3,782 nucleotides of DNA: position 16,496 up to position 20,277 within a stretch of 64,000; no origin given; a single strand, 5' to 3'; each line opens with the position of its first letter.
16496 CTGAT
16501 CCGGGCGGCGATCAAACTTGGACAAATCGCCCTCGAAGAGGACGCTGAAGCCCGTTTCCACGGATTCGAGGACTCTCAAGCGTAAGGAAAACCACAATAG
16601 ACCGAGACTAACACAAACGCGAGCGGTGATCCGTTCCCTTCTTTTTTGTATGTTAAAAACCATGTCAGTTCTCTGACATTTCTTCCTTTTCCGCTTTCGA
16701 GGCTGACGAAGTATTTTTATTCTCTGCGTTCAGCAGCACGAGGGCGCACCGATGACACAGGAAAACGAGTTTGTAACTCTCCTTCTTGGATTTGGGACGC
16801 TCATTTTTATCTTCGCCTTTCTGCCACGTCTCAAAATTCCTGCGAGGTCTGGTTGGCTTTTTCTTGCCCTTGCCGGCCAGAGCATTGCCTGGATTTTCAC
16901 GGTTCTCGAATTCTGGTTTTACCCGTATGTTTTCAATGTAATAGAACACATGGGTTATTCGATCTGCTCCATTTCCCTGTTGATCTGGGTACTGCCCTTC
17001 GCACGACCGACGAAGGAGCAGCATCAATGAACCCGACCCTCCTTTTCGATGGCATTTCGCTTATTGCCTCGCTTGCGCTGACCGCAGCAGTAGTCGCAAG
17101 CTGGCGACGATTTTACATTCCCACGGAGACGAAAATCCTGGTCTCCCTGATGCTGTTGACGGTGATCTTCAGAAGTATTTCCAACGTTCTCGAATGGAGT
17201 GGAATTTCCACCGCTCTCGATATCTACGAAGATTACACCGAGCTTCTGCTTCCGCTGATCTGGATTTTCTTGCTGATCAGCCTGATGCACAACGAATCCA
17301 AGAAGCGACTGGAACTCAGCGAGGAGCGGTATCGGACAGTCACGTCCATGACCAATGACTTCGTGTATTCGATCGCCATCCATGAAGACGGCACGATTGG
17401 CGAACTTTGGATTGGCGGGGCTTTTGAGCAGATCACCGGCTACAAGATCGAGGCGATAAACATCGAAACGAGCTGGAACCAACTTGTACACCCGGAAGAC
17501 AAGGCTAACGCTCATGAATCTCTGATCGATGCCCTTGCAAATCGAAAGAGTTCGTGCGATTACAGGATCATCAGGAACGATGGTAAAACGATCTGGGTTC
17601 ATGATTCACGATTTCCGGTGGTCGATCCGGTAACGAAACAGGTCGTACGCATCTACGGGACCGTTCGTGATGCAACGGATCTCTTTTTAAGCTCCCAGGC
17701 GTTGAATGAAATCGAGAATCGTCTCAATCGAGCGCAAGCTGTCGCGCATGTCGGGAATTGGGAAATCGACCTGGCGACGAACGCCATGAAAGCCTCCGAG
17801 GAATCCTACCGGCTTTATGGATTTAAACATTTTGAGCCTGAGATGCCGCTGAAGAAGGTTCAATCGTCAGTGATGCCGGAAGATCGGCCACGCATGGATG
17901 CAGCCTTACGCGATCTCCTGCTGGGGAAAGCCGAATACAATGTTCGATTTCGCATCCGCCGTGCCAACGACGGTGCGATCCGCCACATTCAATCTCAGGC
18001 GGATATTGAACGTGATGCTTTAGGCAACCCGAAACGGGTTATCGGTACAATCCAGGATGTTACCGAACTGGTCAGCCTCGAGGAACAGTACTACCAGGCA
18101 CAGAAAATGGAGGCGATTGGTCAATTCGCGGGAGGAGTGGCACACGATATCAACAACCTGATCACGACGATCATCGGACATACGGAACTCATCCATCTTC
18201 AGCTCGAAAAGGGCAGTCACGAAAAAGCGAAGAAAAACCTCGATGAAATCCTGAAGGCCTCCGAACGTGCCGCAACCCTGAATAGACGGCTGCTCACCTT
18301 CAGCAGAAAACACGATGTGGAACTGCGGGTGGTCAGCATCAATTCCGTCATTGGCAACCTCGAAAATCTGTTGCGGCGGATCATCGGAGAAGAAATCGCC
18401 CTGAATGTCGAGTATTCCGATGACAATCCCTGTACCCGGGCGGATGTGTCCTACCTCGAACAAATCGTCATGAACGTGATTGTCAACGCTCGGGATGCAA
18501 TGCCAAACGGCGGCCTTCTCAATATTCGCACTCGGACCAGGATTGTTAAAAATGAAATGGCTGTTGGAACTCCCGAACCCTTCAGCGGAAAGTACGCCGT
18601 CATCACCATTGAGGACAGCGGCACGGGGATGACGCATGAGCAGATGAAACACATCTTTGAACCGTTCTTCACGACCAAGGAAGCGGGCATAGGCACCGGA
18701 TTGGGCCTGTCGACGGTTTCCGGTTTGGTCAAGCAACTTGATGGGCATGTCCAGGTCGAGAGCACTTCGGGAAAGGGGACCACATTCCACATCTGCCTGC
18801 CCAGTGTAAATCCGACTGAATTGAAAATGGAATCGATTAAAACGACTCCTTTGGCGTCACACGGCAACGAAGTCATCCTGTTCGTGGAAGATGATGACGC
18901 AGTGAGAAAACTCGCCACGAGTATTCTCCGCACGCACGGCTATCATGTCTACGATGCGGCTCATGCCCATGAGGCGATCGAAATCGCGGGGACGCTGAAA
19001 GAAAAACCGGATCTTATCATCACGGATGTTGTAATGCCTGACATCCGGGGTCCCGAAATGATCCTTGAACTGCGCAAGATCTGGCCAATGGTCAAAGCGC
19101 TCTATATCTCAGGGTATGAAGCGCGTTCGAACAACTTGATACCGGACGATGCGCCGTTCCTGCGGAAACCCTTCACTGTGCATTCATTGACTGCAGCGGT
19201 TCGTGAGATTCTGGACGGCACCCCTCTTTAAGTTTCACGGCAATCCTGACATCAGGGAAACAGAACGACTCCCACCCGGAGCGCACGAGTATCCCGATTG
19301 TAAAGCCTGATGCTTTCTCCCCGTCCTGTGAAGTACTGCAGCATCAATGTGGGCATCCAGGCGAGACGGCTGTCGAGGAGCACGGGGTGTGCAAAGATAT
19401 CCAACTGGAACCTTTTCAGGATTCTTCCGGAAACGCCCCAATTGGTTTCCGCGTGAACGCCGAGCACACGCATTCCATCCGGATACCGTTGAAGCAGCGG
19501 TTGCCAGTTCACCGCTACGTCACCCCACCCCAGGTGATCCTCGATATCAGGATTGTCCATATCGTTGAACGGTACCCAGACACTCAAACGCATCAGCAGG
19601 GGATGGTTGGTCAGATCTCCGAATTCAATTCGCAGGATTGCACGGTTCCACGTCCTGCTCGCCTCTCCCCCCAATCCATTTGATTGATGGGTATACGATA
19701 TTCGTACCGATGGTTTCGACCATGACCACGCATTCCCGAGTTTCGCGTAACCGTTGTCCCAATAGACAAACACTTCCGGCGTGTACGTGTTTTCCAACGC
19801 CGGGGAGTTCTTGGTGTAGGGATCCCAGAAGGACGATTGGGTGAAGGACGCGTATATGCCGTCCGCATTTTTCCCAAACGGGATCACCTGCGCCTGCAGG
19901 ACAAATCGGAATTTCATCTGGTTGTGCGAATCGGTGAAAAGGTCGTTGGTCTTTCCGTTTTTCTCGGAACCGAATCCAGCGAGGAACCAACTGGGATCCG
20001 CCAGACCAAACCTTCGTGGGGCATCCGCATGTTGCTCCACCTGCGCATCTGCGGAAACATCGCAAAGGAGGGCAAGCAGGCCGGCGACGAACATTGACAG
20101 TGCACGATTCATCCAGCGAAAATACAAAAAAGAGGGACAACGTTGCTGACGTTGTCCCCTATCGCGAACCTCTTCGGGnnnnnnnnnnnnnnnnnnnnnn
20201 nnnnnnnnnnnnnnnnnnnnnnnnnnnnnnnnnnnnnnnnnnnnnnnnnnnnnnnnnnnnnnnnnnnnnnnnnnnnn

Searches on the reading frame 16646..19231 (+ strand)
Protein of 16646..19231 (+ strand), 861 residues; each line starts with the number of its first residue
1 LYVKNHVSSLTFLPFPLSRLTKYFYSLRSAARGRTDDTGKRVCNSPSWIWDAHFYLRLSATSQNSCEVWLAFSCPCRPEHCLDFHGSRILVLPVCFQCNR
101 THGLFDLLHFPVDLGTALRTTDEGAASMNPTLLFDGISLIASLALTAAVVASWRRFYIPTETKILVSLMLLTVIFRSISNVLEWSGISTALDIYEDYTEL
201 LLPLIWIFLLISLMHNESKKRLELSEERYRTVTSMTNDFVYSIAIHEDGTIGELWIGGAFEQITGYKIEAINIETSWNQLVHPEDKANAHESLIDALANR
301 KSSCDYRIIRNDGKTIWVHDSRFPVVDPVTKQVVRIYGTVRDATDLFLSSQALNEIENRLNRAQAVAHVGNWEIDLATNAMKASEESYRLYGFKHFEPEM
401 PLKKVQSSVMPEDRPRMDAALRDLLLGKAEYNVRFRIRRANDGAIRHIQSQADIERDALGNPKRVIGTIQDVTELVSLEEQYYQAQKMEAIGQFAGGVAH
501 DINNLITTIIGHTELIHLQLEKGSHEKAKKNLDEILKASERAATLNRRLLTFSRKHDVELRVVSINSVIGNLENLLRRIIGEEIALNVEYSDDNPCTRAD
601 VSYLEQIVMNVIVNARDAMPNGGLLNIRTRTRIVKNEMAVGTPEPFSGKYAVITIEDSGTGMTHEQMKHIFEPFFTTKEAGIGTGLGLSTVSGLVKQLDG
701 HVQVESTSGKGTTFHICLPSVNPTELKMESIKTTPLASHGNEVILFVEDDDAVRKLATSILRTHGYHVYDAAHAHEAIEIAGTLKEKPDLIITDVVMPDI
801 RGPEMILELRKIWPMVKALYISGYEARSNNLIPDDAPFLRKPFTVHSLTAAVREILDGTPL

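Call 8: search_protein_families(library=pfam, proteins=[window:16646-19231:+])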
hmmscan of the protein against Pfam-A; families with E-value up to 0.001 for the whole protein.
window:16646-19231:+ (861 aa): 8 families
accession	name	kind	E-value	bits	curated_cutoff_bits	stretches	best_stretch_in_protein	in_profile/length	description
PF08447.18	PAS_3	-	1.5e-31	108.9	25.6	2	258-340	6-89/89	PAS fold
PF02518.31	HATPase_c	-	5.1e-22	78.8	26.4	1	600-720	2-109/111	Histidine kinase-, DNA gyrase B-, and HSP90-like ATPase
PF00072.30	Response_reg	-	1.8e-15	57.5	30.2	1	744-853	1-111/111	Response regulator receiver domain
PF00512.31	HisKA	-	3.9e-10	40.1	26.9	1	491-555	2-63/66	His Kinase A (phospho-acceptor) domain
PF00989.32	PAS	-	1.4e-07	32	22.6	0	254-331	24-102/113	PAS fold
PF13426.13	PAS_9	-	7.8e-06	26.6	27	1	259-345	19-103/103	PAS domain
PF08448.16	PAS_4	-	0.0002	22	23.1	0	403-475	37-108/110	PAS fold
PF14598.12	PAS_11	-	0.00089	19.7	25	0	274-334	34-95/109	PAS domain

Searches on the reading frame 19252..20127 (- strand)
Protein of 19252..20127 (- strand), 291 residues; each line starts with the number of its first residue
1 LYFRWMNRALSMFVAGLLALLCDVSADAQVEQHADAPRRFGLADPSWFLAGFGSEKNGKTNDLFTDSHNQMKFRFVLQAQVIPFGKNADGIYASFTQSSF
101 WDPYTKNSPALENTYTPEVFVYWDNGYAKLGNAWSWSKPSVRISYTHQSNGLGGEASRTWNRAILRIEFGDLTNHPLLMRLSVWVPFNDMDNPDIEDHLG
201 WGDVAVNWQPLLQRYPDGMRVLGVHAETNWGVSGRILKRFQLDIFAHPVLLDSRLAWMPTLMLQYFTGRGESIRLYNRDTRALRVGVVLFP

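Call 8: search_protein_families(library=pfam, proteins=[window:19252-20127:-])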
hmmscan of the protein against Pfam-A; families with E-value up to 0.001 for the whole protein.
window:19252-20127:- (291 aa): 1 family
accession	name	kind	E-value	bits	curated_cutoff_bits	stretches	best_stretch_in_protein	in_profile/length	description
PF02253.21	PLA1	-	8.7e-29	101.3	27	1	63-289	50-257/257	Phospholipase A1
